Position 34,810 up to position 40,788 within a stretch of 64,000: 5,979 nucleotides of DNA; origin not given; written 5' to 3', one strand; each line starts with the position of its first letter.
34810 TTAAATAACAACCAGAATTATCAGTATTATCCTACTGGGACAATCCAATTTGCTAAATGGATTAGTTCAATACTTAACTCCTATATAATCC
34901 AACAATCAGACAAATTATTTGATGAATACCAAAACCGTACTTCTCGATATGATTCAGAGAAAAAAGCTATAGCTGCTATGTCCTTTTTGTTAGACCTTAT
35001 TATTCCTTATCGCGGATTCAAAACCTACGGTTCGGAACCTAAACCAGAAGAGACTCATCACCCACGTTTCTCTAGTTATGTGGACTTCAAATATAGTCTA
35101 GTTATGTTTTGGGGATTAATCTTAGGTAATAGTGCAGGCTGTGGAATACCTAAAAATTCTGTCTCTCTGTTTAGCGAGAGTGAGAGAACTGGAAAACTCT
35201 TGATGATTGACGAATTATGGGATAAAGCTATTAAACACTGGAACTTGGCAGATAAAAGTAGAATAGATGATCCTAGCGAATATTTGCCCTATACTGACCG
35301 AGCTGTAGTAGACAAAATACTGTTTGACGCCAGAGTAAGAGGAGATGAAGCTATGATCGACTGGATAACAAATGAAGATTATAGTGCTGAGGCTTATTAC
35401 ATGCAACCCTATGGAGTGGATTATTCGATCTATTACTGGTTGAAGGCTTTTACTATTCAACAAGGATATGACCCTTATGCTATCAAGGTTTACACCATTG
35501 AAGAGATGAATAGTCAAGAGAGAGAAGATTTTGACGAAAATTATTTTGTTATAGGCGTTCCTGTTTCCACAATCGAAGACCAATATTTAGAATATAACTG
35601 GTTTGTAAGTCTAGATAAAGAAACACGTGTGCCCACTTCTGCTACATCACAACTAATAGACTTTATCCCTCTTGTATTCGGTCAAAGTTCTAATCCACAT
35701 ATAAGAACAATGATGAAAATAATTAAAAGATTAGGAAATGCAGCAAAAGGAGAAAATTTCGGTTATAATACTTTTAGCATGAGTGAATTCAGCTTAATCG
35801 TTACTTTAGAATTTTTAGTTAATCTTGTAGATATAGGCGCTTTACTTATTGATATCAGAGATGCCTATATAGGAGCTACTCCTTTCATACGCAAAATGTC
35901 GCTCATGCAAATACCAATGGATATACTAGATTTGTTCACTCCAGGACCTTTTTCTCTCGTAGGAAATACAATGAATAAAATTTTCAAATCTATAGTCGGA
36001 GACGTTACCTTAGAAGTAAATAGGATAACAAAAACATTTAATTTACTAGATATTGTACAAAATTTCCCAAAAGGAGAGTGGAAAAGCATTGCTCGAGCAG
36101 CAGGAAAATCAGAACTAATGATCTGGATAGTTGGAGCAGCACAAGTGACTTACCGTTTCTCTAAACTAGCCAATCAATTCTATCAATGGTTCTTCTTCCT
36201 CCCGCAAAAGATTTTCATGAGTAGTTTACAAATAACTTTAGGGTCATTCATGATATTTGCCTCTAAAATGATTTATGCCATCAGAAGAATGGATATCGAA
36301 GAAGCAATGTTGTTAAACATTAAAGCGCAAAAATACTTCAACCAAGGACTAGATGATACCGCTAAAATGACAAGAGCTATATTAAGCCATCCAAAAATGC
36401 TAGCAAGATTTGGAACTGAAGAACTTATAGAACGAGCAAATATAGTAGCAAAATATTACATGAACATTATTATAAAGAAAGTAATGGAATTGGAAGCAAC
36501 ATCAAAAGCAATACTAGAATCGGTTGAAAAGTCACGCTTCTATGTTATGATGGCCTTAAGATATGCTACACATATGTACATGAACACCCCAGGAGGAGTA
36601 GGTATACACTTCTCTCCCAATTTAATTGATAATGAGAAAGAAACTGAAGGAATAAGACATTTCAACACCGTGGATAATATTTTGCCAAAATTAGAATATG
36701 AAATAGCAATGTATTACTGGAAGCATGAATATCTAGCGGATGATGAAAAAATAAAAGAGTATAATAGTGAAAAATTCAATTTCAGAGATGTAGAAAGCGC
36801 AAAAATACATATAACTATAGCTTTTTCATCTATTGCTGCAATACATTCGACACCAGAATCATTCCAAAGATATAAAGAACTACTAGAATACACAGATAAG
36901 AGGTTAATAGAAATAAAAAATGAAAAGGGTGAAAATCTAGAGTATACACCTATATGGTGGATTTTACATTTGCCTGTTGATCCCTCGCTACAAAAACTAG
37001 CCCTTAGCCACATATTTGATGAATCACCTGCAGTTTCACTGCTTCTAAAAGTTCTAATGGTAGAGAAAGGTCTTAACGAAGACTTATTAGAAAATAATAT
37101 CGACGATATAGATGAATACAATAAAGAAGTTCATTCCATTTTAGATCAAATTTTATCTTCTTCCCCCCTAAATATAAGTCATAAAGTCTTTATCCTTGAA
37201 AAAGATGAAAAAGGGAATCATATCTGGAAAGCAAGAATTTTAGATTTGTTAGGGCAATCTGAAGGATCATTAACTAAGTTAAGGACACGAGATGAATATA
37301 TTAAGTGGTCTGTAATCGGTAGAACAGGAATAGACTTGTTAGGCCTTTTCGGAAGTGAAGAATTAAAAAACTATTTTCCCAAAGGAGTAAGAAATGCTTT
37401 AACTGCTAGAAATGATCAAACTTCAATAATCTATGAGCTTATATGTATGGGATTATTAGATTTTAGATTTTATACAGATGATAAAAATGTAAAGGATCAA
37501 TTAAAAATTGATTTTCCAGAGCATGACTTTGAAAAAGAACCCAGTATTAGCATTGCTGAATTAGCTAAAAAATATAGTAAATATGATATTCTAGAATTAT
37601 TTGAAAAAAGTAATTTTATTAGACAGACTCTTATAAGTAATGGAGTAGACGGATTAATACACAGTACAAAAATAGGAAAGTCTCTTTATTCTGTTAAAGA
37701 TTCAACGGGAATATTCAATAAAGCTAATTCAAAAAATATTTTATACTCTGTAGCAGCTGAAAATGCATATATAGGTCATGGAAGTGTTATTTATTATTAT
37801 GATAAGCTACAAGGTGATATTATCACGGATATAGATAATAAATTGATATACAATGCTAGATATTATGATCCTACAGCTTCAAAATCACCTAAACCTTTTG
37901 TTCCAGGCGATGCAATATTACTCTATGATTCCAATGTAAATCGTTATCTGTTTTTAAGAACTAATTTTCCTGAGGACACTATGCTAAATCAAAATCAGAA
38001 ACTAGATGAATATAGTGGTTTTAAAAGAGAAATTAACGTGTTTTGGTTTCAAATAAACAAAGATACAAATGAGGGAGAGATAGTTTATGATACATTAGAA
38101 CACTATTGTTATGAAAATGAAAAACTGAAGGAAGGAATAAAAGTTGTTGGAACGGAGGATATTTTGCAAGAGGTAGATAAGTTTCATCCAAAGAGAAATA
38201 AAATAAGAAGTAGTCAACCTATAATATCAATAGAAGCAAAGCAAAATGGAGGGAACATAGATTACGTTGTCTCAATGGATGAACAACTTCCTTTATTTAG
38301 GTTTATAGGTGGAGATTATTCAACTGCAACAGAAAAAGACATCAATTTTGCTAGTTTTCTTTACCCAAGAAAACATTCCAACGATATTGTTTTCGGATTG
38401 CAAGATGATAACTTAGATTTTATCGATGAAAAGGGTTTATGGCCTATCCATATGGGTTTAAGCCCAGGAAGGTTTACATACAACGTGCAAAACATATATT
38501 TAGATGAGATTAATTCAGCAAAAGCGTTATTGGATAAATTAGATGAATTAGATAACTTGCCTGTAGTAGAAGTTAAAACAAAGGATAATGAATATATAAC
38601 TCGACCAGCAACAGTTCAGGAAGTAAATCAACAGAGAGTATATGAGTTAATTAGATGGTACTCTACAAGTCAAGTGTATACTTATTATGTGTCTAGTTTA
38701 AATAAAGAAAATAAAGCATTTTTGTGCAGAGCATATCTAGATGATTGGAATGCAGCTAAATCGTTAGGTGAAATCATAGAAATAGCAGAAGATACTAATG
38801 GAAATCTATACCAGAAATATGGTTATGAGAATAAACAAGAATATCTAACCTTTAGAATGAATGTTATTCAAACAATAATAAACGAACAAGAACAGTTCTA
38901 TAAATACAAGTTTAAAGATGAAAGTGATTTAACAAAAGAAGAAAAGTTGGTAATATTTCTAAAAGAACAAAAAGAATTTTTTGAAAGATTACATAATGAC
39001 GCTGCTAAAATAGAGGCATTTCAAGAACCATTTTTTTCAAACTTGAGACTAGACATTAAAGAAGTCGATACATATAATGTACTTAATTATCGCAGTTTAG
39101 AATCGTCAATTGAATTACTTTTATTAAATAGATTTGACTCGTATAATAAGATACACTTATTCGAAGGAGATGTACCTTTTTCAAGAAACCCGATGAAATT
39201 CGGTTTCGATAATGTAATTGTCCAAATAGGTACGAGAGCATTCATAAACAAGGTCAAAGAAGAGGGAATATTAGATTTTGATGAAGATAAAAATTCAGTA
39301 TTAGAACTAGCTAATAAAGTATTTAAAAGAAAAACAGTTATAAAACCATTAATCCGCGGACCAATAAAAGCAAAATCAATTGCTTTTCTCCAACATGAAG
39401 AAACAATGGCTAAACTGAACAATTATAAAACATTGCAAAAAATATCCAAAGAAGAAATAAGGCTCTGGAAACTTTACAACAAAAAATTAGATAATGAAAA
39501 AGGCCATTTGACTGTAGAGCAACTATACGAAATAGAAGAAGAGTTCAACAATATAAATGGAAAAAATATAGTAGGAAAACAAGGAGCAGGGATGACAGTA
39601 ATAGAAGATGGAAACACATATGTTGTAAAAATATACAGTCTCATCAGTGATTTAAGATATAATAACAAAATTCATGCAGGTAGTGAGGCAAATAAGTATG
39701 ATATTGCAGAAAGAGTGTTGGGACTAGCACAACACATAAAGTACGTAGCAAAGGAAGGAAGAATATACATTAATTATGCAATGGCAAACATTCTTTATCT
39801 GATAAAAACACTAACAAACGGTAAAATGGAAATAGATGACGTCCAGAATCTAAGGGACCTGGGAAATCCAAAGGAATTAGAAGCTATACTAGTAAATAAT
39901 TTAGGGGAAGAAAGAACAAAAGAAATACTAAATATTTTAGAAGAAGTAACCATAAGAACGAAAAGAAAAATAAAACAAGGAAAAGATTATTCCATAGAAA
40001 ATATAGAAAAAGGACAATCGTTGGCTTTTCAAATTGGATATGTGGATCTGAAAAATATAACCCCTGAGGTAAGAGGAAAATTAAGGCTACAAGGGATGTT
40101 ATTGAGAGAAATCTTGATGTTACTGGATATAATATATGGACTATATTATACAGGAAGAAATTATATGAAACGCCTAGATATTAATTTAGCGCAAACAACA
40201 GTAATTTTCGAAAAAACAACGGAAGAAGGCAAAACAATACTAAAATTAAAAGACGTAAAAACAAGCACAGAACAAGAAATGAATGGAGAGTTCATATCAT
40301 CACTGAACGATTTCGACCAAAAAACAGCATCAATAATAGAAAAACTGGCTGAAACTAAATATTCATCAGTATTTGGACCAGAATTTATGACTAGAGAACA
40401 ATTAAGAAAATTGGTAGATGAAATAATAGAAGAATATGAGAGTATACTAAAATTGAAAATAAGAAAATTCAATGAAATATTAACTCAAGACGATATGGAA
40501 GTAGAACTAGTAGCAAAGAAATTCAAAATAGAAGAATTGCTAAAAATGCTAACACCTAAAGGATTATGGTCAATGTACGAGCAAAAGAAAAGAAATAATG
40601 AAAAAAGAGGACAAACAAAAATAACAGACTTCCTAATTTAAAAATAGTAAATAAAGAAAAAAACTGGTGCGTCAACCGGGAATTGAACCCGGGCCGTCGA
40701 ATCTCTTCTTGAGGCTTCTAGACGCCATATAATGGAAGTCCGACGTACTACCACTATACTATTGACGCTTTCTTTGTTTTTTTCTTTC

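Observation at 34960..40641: Giant protein 2 combines a huge ectodomain with a multi-helix membrane segment and a long cytoplasmic tail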

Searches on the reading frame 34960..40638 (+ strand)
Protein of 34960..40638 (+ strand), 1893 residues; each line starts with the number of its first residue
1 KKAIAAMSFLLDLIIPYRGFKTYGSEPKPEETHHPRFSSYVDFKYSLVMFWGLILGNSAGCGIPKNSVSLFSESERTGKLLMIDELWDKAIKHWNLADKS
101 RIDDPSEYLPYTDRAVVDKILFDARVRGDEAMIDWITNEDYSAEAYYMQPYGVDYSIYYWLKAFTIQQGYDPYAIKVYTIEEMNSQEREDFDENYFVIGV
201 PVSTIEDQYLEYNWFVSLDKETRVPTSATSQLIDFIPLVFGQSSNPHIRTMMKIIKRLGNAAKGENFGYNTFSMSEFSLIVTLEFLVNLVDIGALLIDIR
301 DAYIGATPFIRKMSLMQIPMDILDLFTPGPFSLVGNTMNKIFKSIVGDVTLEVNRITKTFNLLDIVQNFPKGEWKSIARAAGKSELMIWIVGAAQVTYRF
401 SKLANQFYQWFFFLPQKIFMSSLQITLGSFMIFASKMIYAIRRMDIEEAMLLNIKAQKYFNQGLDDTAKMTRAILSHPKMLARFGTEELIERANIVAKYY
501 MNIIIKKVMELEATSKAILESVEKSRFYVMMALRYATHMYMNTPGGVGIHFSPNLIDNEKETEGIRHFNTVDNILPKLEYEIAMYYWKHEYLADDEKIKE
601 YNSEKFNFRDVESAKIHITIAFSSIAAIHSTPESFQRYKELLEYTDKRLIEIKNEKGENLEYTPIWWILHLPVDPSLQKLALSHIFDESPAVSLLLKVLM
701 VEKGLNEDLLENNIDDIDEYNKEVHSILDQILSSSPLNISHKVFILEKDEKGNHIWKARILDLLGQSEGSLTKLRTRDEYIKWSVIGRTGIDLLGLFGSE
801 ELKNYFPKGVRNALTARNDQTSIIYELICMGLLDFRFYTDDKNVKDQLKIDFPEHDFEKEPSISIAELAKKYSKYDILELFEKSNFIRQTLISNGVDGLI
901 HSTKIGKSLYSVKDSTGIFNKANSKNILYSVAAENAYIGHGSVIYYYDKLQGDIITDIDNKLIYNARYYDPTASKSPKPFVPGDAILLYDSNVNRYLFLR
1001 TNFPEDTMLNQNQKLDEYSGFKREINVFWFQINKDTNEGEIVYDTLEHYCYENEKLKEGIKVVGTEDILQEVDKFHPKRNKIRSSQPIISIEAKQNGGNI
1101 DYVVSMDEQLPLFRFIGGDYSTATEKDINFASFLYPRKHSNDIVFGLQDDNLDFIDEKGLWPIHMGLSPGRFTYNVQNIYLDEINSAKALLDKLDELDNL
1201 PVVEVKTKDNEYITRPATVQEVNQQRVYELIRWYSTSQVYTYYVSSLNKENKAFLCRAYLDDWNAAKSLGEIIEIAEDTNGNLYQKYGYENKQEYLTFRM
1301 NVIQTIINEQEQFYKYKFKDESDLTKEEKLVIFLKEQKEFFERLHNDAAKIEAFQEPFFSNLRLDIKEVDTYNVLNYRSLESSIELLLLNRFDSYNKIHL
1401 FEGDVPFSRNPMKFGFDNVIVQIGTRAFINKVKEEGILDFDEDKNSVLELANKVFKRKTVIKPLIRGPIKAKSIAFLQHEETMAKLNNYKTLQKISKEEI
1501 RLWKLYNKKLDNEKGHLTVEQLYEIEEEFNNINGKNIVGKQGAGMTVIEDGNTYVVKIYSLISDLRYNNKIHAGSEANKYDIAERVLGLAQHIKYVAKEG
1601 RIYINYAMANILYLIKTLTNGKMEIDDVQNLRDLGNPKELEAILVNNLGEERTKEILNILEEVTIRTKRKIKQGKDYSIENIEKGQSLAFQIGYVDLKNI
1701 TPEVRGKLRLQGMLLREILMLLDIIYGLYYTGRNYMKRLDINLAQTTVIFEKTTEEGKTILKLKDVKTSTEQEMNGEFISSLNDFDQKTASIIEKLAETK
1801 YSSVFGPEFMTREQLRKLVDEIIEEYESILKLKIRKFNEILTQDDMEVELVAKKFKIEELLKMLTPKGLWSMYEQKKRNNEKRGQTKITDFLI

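Call 4: search_protein_families(library=pfam, proteins=[window:34960-40638:+], max_evalue=0.1)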
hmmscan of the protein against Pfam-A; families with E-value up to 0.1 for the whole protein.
window:34960-40638:+ (1893 aa): 0 families

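Call 17: find_related_loci(query=window:35968-40638:+, collection=genome_contigs, flank=10000)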
Query window:35968-40638:+ (1557 aa) in genome_contigs; peptide patterns used: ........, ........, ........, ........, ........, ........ (x = any residue, [..] = any of these).
19 stretches matched a pattern; 1 encode a relative of the query (tblastn E <= 1e-3); 1 distinct loci.
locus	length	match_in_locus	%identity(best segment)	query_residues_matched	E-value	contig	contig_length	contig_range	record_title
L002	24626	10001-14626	62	1-1531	0e+0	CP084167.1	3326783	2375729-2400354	MAG: Candidatus Heimdallarchaeum endolithica isolate PR6 chromosome, complete genome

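Call 33: search_solved_structures(query=window:34960-40638:+, max_evalue=1)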
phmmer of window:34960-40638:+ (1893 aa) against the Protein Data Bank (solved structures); distinct sequences matched with E-value up to 1: 0.

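Call 35: search_protein_families(library=ncbifam, proteins=[window:34960-40638:+], max_evalue=1)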
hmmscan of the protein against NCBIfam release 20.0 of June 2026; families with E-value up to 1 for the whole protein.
window:34960-40638:+ (1893 aa): 0 families

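Call 36: search_protein_families(library=padloc, proteins=[window:34960-40638:+], max_evalue=1)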
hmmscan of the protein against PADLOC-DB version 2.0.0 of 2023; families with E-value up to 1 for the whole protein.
window:34960-40638:+ (1893 aa): 0 families

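Call 90: search_protein_families(library=pfam, proteins=[L002:15089-17482:+, L002:17503-18153:-, L002:18592-19539:+, L002:19698-20360:-, L002:20902-21639:-, L002:22352-22912:-, L002:22975-23478:-], max_evalue=0.001)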
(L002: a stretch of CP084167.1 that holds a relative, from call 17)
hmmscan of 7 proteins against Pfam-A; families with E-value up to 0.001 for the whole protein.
L002:15089-17482:+ (797 aa): 5 families
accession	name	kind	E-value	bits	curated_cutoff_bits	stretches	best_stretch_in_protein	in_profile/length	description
PF13307.12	Helicase_C_2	-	6.9e-41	140.6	25.3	1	597-767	1-169/170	Helicase C-terminal domain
PF06733.21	DEAD_2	-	3.8e-16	59.7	21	1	278-399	52-170/172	DEAD_2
PF06777.17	HBB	-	4.1e-09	36.8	30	1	490-585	100-190/190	Helical and beta-bridge domain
PF00270.35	DEAD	-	2.8e-07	30.8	26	1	198-273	4-77/167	DEAD/DEAH box helicase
PF12705.13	PDDEXK_1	-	2.8e-05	24.6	22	1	53-155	110-211/247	PD-(D/E)XK nuclease superfamily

L002:17503-18153:- (216 aa): 2 families
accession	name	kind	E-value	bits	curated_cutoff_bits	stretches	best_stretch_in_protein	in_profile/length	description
PF02811.25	PHP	-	1.5e-09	38.8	26.4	1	5-86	1-71/164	PHP domain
PF01876.22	RNase_P_p30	-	2.8e-08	33.9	35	1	18-144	14-144/214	RNase P subunit p30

L002:18592-19539:+ (315 aa): 3 families
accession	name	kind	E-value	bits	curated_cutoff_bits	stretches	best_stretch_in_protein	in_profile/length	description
PF00535.33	Glycos_transf_2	-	5e-34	118.1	23.3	1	3-166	1-166/168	Glycosyl transferase family 2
PF10111.15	Glyco_tranf_2_2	-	1.8e-09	37.9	27.3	1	3-95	1-92/276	Glycosyltransferase like family 2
PF13641.12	Glyco_tranf_2_3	-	1.7e-06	28.7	27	1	2-118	3-121/230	Glycosyltransferase like family 2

L002:19698-20360:- (220 aa): 2 families
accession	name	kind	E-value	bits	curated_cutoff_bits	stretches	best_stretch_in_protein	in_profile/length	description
PF01336.31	tRNA_anti-codon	-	1.6e-05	25.2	27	1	45-111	1-63/75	OB-fold nucleic acid binding domain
PF21120.3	MCM_WH_arc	-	0.00068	20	26.1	0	182-218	27-63/63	Archaeal MCM, winged-helix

L002:20902-21639:- (245 aa): 0 families

L002:22352-22912:- (186 aa): 1 family
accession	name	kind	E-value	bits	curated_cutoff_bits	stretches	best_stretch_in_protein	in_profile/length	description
PF12705.13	PDDEXK_1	-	8.1e-07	29.7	22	1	26-152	113-243/247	PD-(D/E)XK nuclease superfamily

L002:22975-23478:- (167 aa): 0 families

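Call 91: search_protein_families(library=phrogs, proteins=[window:34960-40638:+], max_evalue=0.1)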
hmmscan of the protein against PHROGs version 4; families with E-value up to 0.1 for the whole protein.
window:34960-40638:+ (1893 aa): 1 family
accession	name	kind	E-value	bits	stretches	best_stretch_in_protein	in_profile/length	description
phrog_5061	-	unknown function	0.046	15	0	1113-1160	11-57/163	-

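Call 93: search_protein_families(library=pfam, proteins=[L002:10328-14626:+], max_evalue=0.1)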
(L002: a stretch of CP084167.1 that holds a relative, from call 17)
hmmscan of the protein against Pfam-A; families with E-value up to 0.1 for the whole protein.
L002:10328-14626:+ (1433 aa): 1 family
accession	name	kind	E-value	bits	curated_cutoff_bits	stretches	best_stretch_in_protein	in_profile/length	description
PF09114.16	MotA_activ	-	0.07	13.7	26.1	0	1341-1367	4-30/95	Transcription factor MotA, activation domain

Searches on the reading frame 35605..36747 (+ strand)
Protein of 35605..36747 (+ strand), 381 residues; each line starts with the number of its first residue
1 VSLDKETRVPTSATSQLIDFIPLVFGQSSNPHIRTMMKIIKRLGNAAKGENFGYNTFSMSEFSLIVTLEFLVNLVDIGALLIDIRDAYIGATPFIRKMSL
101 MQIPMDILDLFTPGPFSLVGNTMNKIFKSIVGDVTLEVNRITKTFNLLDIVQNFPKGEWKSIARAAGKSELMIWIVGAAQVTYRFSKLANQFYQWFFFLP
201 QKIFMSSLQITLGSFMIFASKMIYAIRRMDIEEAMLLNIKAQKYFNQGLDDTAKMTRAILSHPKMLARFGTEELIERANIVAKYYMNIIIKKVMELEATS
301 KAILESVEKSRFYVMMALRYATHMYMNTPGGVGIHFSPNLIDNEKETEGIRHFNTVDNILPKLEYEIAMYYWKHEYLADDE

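Call 59: find_homologous_proteins(query=A5, max_evalue=0.01)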
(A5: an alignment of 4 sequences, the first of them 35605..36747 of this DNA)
Query A5 (4 sequences) (381 aa, profile of the alignment): 2 proteins with E <= 0.01 among 6727 candidates.
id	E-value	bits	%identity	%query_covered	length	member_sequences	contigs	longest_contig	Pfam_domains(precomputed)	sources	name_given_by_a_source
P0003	1.7e-103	365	47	15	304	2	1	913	-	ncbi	ncbi:unnamed protein product, partial [marine sediment metagenome]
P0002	3.6e-70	255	90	39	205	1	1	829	-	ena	-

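Call 60: find_related_loci(query=A5, collection=metagenome_contigs, flank=10000)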
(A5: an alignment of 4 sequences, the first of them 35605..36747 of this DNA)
Query A5 (381 aa) in metagenome_contigs; peptide patterns used: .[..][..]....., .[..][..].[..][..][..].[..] (x = any residue, [..] = any of these).
258 stretches matched a pattern, but none encodes a relative of the query by tblastn (E <= 1e-3).

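Call 61: find_related_loci(query=A5, collection=viral_contigs, flank=10000)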
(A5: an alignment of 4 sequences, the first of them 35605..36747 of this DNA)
Query A5 (381 aa) in viral_contigs; peptide patterns used: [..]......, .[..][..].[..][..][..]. (x = any residue, [..] = any of these).
106 stretches matched a pattern, but none encodes a relative of the query by tblastn (E <= 1e-3).
